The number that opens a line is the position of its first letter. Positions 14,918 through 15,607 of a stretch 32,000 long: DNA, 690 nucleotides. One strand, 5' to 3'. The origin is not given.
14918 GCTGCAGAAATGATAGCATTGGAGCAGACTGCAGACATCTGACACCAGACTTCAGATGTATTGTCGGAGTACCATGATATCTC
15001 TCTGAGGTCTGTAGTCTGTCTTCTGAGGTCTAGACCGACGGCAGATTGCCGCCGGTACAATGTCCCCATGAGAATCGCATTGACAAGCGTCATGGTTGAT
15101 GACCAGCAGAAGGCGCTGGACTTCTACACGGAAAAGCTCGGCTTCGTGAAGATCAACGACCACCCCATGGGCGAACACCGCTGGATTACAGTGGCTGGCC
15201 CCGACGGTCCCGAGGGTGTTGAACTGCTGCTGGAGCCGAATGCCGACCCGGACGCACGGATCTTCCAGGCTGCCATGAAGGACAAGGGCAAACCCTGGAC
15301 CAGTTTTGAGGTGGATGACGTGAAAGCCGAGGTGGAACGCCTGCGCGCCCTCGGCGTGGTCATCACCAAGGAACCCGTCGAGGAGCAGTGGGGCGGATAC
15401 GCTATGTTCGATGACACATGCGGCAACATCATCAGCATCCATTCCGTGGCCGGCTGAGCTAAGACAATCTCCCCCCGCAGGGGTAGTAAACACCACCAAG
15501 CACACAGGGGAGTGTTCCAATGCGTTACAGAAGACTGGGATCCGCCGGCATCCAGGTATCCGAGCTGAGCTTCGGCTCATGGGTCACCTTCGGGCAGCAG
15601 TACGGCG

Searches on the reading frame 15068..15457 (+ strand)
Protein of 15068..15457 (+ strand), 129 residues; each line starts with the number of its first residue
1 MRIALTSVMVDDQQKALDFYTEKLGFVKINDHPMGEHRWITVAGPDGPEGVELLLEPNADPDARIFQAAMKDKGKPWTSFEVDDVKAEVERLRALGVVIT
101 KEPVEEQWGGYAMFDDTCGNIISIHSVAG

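Call 12: search_protein_families(library=pfam, proteins=[window:15068-15457:+], max_evalue=0.01)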
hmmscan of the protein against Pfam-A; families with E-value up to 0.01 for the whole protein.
window:15068-15457:+ (129 aa): 5 families
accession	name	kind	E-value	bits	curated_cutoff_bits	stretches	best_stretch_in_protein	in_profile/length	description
PF00903.31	Glyoxalase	-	8.6e-21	75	20.6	1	3-123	2-120/121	Glyoxalase/Bleomycin resistance protein/Dioxygenase superfamily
PF13669.12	Glyoxalase_4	-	1.6e-05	25.5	27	1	8-107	5-101/109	Glyoxalase/Bleomycin resistance protein/Dioxygenase superfamily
PF18029.7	Glyoxalase_6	-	9.8e-05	23.4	23.6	1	9-120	3-101/106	Glyoxalase-like domain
PF22677.2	Ble-like_N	-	0.0026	17.9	24.5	1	9-36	8-34/41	Bleomycin resistance protein-like N-terminal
PF12681.13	Glyoxalase_2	-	0.0064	16.9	30.1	0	79-125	66-114/118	Glyoxalase-like domain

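Call 13: find_encoding_contigs(protein=window:15068-15457:+, flank=10000, max_places=10)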
Protein window:15068-15457:+ (129 aa): 1 contig read that carries it; 1 place shown.
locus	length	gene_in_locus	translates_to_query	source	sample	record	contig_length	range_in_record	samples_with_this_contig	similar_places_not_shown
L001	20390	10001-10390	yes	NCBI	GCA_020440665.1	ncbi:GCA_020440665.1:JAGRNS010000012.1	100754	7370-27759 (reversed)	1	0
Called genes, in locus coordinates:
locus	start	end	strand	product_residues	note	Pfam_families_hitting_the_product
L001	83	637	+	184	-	PF20074:DUF6470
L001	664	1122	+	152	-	PF02623:FliW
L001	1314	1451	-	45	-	-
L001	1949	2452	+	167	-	PF00903:Glyoxalase, PF22677:Ble-like_N (weak)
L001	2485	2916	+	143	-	-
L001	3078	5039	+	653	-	PF00122:E1-E2_ATPase, PF00702:Hydrolase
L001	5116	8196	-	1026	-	-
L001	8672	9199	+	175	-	PF05163:DinB, PF12867:DinB_2, PF11716:MDMPI_N (weak)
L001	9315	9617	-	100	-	-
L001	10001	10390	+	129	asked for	PF00903:Glyoxalase, PF13669:Glyoxalase_4 (weak)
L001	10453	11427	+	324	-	PF00248:Aldo_ket_red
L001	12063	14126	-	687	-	PF13637:Ank_4 (faint)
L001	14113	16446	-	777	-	PF12796:Ank_2 (faint), PF00023:Ank (faint), PF13606:Ank_3 (faint), PF13857:Ank_5 (faint), PF13637:Ank_4 (faint)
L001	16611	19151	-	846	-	PF12796:Ank_2 (faint), PF00023:Ank (faint), PF13606:Ank_3 (faint), PF13637:Ank_4 (faint), PF13857:Ank_5 (faint)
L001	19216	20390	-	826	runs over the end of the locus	PF12796:Ank_2 (faint), PF13637:Ank_4 (faint), PF00023:Ank (faint), PF13606:Ank_3 (faint)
